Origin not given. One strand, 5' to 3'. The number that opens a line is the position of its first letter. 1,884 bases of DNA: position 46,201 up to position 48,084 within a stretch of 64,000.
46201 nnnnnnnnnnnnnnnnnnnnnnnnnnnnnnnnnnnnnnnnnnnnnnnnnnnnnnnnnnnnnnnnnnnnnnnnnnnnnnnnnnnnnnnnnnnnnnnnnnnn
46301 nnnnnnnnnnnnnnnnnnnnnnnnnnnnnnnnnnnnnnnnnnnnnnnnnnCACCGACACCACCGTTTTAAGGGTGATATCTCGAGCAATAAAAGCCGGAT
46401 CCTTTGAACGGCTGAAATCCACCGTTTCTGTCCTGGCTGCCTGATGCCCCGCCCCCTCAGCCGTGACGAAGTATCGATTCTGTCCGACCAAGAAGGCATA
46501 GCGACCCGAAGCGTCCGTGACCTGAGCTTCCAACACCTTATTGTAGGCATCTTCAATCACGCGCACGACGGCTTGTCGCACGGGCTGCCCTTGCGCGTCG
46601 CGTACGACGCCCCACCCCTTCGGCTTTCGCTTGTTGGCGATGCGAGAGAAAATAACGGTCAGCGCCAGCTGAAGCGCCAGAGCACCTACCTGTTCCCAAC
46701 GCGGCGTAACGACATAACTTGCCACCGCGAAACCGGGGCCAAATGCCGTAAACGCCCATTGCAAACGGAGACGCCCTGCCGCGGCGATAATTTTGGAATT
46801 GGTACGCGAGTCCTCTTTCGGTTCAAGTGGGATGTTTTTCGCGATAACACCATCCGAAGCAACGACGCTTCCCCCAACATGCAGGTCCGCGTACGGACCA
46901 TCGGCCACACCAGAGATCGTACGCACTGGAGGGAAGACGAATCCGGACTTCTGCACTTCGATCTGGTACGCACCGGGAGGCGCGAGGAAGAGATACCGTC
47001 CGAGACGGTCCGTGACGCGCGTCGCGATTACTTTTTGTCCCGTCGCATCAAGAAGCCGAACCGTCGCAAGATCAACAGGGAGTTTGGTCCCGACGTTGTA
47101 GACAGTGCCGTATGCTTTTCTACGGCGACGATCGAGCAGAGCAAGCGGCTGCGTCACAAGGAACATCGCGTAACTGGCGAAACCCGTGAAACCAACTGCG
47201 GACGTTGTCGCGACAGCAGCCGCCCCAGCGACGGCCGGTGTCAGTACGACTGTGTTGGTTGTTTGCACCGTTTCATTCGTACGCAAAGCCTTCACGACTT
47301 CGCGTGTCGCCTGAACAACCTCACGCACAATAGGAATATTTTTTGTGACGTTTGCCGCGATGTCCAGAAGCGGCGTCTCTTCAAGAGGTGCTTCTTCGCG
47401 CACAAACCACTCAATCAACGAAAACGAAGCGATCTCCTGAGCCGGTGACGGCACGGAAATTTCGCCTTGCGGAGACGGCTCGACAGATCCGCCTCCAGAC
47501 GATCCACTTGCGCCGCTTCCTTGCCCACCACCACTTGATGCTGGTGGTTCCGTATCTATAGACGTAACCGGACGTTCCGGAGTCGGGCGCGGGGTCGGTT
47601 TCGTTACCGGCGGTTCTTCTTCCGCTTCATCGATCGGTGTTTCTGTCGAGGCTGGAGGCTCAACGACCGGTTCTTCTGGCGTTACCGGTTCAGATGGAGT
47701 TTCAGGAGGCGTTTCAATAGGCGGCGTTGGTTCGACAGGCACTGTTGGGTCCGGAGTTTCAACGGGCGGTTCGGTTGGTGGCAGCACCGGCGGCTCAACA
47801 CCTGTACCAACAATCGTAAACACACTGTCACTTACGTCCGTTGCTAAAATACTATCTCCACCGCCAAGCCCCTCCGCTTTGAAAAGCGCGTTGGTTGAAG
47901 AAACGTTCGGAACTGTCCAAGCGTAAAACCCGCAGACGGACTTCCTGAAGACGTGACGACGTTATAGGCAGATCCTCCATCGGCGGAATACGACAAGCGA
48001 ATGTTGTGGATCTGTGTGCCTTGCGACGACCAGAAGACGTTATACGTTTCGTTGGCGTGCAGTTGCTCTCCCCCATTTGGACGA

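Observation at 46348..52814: Giant surface protein gene split by a 1-nt indel in an A4/T4 homopolymer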

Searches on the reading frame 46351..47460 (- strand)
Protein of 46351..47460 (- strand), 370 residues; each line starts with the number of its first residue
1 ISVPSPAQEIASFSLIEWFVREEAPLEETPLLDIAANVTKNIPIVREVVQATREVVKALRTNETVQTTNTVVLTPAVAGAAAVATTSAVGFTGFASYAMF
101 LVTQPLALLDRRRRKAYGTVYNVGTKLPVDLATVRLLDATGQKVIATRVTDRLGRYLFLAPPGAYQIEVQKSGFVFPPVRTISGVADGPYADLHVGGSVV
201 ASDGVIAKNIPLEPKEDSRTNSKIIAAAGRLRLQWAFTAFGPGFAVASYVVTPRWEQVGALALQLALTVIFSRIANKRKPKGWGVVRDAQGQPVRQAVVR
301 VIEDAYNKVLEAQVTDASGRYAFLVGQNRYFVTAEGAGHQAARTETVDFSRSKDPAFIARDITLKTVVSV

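Call 18: find_homologous_proteins(query=window:46351-47460:-)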
Query seq(370 aa) (370 aa): 12 proteins with E <= 0.001 among 8000 candidates.
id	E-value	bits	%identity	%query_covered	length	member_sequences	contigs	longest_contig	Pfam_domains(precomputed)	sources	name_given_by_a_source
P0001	1.7e-233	792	100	100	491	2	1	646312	PF11974.15,PF13620.13,PF17210.10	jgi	jgi:hypothetical protein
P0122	8.9e-166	569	88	80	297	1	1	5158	PF11974.15,PF13620.13,PF17210.10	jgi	jgi:hypothetical protein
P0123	8.4e-148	510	62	98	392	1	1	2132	PF11974.15,PF07210.19,PF13620.13,PF17210.10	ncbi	-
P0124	1.6e-98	348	64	64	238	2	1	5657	PF11974.15,PF13620.13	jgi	jgi:hypothetical protein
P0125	5.4e-66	241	42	84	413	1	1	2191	PF11974.15,PF13620.13,PF17210.10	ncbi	-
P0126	1.7e-62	229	39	89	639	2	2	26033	PF17210.10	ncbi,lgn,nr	ncbi:hypothetical protein HY477_03255 [Candidatus Uhrbacteria bacterium]|nr:hypothetical protein [Ca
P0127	5.8e-57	211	38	74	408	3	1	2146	PF13715.13,PF13620.13,PF22904.4,PF17210.10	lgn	-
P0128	9.3e-56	207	37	84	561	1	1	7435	PF13620.13,PF17210.10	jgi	jgi:hypothetical protein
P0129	4.3e-53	199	40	72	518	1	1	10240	PF13715.13,PF07963.18,PF11974.15,PF07210.19,PF13620.13,PF22904.4,PF17210.10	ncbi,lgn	-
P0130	1.1e-50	191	38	72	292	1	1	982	PF13715.13,PF11974.15,PF13620.13,PF17210.10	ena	-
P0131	2.2e-45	173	38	73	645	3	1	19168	PF13620.13,PF22904.4,PF17210.10,PF16656.12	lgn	-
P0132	2.0e-34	137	30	90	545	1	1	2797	PF13715.13,PF13620.13,PF22904.4,PF17210.10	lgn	-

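Call 19: find_encoding_contigs(protein=P0122, flank=10000)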
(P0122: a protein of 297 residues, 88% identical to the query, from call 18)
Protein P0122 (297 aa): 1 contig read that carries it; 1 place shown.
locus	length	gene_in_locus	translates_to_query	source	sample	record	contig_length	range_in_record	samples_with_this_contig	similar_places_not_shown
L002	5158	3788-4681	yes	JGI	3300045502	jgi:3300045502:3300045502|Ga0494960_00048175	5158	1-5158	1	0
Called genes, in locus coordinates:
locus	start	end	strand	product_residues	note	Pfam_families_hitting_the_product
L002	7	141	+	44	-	-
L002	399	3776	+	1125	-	-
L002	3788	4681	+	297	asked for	PF11974:bMG3 (faint), PF13620:CarboxypepD_reg (weak), PF17210:SdrD_B (faint), PF13620:CarboxypepD_reg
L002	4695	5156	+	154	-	?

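Call 20: find_encoding_contigs(protein=P0124, flank=10000)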
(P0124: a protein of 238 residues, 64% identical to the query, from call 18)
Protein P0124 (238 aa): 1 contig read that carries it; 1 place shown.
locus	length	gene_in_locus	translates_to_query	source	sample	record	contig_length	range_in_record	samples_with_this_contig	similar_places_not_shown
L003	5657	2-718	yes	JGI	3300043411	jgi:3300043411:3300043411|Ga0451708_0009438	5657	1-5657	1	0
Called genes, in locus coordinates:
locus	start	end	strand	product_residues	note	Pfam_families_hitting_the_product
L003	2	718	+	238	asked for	PF11974:bMG3 (faint), PF13620:CarboxypepD_reg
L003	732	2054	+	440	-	PF00587:tRNA-synt_2b, PF03129:HGTP_anticodon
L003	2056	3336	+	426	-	PF00675:Peptidase_M16, PF05193:Peptidase_M16_C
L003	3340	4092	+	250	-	PF00121:TIM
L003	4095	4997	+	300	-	PF00515:TPR_1 (faint), PF13414:TPR_11 (faint), PF13428:TPR_14 (faint), PF13432:TPR_16 (weak), PF14559:TPR_19, PF13424:TPR_12 (weak), PF13432:TPR_16 (weak), PF14559:TPR_19 (weak), +7 more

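Call 21: find_encoding_contigs(protein=P0123, flank=10000)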
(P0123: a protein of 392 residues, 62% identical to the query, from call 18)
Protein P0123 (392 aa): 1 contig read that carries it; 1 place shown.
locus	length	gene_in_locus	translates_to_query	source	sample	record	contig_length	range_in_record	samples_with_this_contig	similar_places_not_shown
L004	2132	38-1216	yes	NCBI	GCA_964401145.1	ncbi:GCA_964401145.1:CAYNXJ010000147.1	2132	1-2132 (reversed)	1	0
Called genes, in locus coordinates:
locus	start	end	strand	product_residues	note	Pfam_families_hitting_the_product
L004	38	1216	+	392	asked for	PF17210:SdrD_B (faint), PF07210:DUF1416 (faint), PF11974:bMG3 (faint), PF13620:CarboxypepD_reg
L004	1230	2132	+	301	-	?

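Call 70: predict_structure(alignment_id=A2)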
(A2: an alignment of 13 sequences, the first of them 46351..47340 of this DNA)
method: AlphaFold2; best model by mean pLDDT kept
length: 330 residues; sequences in the alignment: 13
mean_pLDDT: 72.7   pTM: 0.62
mean pLDDT of the five models: 72.7, 70.3, 69.0, 67.6, 64.4
residues with pLDDT >= 90: 96; 70-90: 123; 50-70: 35; < 50: 76
segments of 3 or more residues with pLDDT < 50: 1-75
pLDDT, mean of each block of 10 residues (from residue 1): 42 41 30 27 30 40 38 63 88 91 89 86 93 84 65 85 86 81 81 67 63 74 70 66 94 94 87 92 92 94 94 88 83
secondary structure, 60 per line:
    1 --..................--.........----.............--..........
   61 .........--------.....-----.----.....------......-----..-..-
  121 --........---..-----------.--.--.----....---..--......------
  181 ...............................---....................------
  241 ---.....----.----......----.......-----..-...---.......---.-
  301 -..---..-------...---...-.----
elements in order: H3-20 H23-31 H36-48 H51-69 E78-82 E93-97 E104-109 E123-130 E158-161 E169-174 H181-211 H215-234 E244-248 E258-263 E268-274 E283-285 E289-295 E316-318 E322-324

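Call 76: fold_search(model_id=the predicted structure, library=pdb)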
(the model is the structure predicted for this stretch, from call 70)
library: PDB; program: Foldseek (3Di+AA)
matches with E <= 10: 603; with E <= 0.001: 35
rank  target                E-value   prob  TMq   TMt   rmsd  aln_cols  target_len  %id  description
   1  10ps                  1.1e-07  1.00  0.21  0.14  14.7       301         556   14  Crystal structure of SdrD A2-A3-B1-B2 domains from Staphylococcus aureus JH1 (released 2026-02-11)
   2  3mn8_C                2.6e-05  1.00  0.21  0.18   7.9       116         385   25  Structure of Drosophila melanogaster carboxypeptidase D isoform 1B short (released 2010-07-28)
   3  3mn8_D                2.7e-05  1.00  0.21  0.19   7.9       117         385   25  Structure of Drosophila melanogaster carboxypeptidase D isoform 1B short (released 2010-07-28)
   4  3mn8_B                3.4e-05  1.00  0.21  0.19   7.8       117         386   25  Structure of Drosophila melanogaster carboxypeptidase D isoform 1B short (released 2010-07-28)
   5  6fwv_B                3.4e-05  1.00  0.22  0.15  12.5       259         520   12  The Bacillus anthracis TIE protein (released 2018-08-08)
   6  3mn8_A                5.7e-05  1.00  0.21  0.18   7.9       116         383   25  Structure of Drosophila melanogaster carboxypeptidase D isoform 1B short (released 2010-07-28)
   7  6fwv_A                5.7e-05  1.00  0.21  0.14  12.4       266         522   13  The Bacillus anthracis TIE protein (released 2018-08-08)
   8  1qmu_A                9.6e-05  1.00  0.23  0.20   6.5       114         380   24  Duck carboxypeptidase D domain II (released 2000-10-13)
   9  2nsm                  1.3e-04  1.00  0.21  0.18   2.9        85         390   22  Crystal structure of the human carboxypeptidase N (Kininase I) catalytic domain (released 2007-04-24)
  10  8qox_B                1.3e-04  1.00  0.22  0.17  15.3       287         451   12  Two-component assembly of SlaA and SlaB S-layer proteins of Sulfolobus acidocaldarius (released 2024-02-21)
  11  9c7u_B                1.4e-04  1.00  0.21  0.34  12.8       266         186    9  Structure of the human truncated BOS complex in GDN (released 2024-08-21)
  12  6m7c                  1.9e-04  0.77  0.17  0.20  15.8       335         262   13  Crystal structure of C-terminal fragment of pilus adhesin SpaC from Lactobacillus rhamnosus GG (released 2020-07-29)
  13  3e8v                  2.2e-04  1.00  0.20  0.70   3.3        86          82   22  Crystal structure of a possible transglutaminase-family protein proteolytic fragment from Bacteroides fragilis (released 2008-09-02)
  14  5j4m_A                2.2e-04  1.00  0.25  0.29  10.6       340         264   10  Crystal structure of shaft pilin SpaA from Lactobacillus rhamnosus GG - E269A/D295N double mutant (released 2016-07-20)
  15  5hdl_A                2.6e-04  1.00  0.24  0.28  10.5       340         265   10  Crystal structure of shaft pilin spaA from Lactobacillus rhamnosus GG - E269A mutant (released 2016-07-20)
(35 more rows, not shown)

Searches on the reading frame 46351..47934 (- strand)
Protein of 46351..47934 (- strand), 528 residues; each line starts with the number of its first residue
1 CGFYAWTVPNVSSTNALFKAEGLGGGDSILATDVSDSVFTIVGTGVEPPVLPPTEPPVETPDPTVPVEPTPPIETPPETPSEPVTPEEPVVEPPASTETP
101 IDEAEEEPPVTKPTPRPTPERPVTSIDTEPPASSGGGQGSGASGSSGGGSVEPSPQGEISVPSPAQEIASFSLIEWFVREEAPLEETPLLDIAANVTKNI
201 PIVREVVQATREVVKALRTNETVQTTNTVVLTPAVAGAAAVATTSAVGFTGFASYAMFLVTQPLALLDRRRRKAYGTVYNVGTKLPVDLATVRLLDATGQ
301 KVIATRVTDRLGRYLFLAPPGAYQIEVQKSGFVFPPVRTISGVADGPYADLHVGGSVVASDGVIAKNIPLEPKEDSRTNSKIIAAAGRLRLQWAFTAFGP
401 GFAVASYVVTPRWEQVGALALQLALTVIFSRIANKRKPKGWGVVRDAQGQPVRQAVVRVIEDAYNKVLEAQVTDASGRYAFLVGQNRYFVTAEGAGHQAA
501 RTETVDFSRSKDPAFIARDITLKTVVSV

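Call 13: search_protein_families(library=pfam, proteins=[window:46351-47934:-], max_evalue=0.01)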
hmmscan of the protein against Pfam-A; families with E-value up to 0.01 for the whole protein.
window:46351-47934:- (528 aa): 5 families
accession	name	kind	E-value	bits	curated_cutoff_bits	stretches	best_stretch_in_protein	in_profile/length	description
PF13620.12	CarboxypepD_reg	-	5.8e-14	52.6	32.3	2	442-510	4-72/82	Carboxypeptidase regulatory-like domain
PF11974.14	bMG3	-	2.6e-08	34.2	34.9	1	447-501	23-82/103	Bacterial alpha-2-macroglobulin MG3 domain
PF17210.9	SdrD_B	-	3.9e-08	33.9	29.7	1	286-333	23-71/112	SdrD B-like domain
PF07210.18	DUF1416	-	0.0001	22.6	23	0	276-327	24-72/97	Protein of unknown function (DUF1416)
PF22902.2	NOMO1-like_9th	-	0.0037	17.4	27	0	298-339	24-67/75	BOS complex subunit NOMO1-like, beta sandwich domain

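Call 48: search_solved_structures(query=window:46351-47925:-, max_evalue=0.01)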
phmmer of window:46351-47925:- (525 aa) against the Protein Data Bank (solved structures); distinct sequences matched with E-value up to 0.01: 0.
